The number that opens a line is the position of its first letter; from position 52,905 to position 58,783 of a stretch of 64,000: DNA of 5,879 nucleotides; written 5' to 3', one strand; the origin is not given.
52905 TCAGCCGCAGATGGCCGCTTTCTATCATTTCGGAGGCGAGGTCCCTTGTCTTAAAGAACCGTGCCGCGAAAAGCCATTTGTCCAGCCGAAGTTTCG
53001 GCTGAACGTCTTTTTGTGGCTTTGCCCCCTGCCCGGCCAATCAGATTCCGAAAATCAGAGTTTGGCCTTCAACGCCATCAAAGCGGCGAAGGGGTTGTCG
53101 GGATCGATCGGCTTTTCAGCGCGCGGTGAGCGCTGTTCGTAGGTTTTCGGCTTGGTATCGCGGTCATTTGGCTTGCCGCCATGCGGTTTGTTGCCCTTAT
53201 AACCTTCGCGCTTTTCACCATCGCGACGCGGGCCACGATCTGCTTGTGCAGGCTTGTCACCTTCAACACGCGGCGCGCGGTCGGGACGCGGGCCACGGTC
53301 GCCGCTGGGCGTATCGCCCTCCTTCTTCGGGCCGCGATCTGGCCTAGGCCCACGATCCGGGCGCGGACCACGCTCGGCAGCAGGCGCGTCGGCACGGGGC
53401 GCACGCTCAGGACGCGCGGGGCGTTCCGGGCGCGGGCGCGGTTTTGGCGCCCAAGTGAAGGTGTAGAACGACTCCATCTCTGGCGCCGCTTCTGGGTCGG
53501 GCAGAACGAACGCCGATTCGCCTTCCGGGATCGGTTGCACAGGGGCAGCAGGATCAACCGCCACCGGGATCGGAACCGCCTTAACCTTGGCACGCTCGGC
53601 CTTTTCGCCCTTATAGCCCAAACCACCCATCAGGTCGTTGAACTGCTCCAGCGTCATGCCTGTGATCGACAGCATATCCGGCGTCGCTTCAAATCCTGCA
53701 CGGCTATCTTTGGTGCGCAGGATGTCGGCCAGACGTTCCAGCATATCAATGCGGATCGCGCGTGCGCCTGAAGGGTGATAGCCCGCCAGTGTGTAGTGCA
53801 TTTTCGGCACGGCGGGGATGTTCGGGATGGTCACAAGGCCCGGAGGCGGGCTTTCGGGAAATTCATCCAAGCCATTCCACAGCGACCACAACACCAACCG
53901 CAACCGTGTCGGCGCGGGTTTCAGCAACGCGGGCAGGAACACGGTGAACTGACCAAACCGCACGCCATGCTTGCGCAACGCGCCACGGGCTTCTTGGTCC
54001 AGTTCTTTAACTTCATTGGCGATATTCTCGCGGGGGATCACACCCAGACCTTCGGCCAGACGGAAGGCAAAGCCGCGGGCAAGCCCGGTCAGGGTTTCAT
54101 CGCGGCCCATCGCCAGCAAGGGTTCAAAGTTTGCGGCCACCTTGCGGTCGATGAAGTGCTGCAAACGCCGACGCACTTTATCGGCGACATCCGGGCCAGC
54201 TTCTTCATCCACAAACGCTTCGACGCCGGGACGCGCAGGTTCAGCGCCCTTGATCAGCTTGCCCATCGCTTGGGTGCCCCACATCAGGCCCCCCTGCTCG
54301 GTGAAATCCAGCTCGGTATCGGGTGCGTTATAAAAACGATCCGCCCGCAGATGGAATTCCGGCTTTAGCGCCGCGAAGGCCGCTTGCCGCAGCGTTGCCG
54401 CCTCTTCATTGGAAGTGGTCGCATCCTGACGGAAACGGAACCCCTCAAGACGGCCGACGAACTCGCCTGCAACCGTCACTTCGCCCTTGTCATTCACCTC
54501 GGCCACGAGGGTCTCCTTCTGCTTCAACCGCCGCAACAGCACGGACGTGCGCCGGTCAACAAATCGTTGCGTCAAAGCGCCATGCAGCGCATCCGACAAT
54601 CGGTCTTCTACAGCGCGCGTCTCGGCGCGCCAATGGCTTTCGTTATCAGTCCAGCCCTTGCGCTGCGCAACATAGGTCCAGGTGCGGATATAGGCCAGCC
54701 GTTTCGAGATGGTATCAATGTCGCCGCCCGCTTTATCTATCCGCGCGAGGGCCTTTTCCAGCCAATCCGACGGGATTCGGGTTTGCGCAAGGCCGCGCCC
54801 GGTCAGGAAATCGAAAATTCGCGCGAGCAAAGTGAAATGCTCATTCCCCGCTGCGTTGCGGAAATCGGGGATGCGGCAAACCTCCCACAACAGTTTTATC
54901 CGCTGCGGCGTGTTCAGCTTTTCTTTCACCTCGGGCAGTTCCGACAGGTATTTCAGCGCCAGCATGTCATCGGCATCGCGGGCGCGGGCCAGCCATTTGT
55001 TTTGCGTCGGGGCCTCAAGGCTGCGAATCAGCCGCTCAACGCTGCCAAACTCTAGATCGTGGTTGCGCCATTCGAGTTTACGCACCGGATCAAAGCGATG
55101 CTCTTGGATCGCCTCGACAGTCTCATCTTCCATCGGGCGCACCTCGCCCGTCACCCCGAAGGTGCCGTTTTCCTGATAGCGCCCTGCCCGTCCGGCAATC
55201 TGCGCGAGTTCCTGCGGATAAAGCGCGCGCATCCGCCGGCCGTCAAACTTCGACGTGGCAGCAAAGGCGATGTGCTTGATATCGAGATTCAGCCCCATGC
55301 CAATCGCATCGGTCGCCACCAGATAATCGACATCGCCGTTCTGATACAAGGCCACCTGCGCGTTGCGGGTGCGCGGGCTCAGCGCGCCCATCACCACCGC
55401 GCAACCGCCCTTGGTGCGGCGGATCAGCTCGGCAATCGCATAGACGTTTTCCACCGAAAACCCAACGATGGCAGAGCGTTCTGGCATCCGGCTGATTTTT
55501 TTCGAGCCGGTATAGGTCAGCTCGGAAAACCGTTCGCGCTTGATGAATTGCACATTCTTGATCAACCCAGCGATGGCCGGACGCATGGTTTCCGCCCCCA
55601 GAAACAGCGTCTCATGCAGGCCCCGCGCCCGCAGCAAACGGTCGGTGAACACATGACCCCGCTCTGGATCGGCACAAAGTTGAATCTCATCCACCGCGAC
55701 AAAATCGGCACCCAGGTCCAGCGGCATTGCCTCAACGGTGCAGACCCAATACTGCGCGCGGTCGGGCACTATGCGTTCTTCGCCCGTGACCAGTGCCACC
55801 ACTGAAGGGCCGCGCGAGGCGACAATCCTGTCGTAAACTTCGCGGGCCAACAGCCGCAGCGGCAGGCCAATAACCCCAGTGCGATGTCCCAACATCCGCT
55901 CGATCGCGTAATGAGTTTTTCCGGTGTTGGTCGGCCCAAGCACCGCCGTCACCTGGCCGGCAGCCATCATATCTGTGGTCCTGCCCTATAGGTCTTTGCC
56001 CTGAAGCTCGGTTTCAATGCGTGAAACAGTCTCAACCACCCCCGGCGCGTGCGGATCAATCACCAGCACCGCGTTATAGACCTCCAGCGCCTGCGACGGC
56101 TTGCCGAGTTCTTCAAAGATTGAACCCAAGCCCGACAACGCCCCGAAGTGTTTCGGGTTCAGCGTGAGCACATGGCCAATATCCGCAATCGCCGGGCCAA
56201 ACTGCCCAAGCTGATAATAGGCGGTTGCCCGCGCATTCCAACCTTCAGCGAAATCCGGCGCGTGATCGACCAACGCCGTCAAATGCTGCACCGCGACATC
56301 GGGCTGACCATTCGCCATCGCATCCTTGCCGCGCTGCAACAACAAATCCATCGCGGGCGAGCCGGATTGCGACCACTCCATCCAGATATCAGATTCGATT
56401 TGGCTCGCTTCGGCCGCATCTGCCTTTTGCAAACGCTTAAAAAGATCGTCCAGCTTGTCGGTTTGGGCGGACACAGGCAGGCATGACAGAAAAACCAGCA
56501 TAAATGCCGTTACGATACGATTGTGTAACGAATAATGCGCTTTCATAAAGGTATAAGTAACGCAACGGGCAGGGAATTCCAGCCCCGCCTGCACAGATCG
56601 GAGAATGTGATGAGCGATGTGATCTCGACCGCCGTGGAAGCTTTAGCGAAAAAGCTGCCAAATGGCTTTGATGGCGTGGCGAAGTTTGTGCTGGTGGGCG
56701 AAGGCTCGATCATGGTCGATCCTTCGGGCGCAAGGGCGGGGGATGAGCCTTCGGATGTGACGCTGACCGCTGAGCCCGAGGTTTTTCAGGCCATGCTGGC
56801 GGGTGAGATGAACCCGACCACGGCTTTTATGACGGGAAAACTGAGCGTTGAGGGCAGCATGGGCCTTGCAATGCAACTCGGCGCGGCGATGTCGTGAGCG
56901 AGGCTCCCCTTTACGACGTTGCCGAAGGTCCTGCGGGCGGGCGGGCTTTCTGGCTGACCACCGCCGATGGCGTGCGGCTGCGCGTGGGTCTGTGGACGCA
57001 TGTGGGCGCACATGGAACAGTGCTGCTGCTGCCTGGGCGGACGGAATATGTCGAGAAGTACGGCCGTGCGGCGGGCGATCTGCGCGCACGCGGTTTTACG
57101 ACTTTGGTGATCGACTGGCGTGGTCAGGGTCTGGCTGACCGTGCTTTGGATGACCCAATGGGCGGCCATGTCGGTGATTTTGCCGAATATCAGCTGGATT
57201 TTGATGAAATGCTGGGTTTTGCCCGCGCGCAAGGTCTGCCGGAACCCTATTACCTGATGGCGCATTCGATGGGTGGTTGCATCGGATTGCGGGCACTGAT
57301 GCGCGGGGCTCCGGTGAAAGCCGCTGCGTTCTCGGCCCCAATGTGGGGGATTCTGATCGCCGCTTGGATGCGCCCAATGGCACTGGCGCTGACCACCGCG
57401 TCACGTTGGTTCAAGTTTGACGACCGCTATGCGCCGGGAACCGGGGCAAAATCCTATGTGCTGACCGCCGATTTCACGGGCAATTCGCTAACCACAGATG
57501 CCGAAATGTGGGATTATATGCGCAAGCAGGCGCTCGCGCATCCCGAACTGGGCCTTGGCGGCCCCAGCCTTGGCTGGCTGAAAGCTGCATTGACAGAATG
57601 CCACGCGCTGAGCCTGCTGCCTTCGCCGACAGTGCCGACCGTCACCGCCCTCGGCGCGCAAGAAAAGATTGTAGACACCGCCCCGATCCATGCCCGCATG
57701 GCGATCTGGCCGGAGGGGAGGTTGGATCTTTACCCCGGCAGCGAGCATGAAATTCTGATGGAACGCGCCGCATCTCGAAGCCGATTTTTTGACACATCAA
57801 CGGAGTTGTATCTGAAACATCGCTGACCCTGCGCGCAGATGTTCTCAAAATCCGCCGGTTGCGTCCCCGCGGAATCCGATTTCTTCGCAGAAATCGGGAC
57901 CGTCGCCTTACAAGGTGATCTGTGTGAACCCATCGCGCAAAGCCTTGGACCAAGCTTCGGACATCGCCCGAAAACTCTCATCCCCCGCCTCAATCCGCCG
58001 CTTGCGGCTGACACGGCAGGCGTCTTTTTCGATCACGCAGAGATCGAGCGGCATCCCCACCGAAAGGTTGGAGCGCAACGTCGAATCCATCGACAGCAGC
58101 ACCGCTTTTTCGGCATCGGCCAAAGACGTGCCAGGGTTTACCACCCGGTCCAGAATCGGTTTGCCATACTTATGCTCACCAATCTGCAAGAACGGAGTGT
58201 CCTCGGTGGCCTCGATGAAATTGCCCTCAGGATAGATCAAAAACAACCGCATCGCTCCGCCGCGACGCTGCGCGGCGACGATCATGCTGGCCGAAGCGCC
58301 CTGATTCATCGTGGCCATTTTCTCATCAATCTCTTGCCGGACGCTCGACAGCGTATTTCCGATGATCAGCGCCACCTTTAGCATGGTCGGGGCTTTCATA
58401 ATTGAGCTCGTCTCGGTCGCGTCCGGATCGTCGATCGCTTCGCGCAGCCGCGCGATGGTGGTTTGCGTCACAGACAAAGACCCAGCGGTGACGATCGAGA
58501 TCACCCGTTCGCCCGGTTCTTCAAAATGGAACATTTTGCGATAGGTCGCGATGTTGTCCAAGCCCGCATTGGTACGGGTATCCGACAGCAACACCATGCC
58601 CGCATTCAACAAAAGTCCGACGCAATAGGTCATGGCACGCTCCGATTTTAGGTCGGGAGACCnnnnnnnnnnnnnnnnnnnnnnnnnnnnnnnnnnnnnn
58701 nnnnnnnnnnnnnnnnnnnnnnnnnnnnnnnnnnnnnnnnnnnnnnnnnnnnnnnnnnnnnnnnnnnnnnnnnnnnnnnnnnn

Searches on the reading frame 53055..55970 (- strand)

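Call 67: search_protein_families(library=pfam, proteins=[window:53055-55970:-], max_evalue=0.00001)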
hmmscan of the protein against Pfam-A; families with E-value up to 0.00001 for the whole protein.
window:53055-55970:- (971 aa): 2 families
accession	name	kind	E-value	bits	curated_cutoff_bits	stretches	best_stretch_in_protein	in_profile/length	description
PF22527.2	DEXQc_Suv3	-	9.6e-26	90.6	27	1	8-139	16-144/154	DEXQ-box helicase domain of Suv3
PF00271.37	Helicase_C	-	1.4e-09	38.7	23.5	1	167-265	19-109/110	Helicase conserved C-terminal domain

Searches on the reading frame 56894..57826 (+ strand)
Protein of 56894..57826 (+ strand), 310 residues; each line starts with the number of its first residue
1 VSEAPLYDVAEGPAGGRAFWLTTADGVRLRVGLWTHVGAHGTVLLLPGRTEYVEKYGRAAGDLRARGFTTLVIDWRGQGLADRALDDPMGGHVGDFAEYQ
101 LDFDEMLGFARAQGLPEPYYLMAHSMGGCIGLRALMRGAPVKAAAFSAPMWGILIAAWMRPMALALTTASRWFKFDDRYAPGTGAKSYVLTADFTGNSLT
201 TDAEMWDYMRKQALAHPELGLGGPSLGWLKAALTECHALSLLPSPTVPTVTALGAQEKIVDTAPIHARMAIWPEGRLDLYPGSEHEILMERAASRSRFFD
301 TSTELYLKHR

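Call 67: search_protein_families(library=pfam, proteins=[window:56894-57826:+], max_evalue=0.00001)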
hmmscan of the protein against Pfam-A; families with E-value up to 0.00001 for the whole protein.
window:56894-57826:+ (310 aa): 3 families
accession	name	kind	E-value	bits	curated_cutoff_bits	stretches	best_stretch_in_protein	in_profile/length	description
PF12146.15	Hydrolase_4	-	2.2e-30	106.1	27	1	40-291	4-238/239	Serine aminopeptidase, S33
PF00561.26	Abhydrolase_1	-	5.5e-17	62.7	25.8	1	42-291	2-244/245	alpha/beta hydrolase fold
PF12697.13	Abhydrolase_6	-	5.3e-12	47.3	26.3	1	43-292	1-211/217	Alpha/beta hydrolase family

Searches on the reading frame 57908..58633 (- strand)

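Call 67: search_protein_families(library=pfam, proteins=[window:57908-58633:-], max_evalue=0.00001)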
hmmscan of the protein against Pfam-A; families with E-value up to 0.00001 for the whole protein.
window:57908-58633:- (241 aa): 1 family
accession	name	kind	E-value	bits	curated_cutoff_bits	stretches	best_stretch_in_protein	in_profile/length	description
PF00227.31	Proteasome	-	8.7e-06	26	22.4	0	4-201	7-189/189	Proteasome subunit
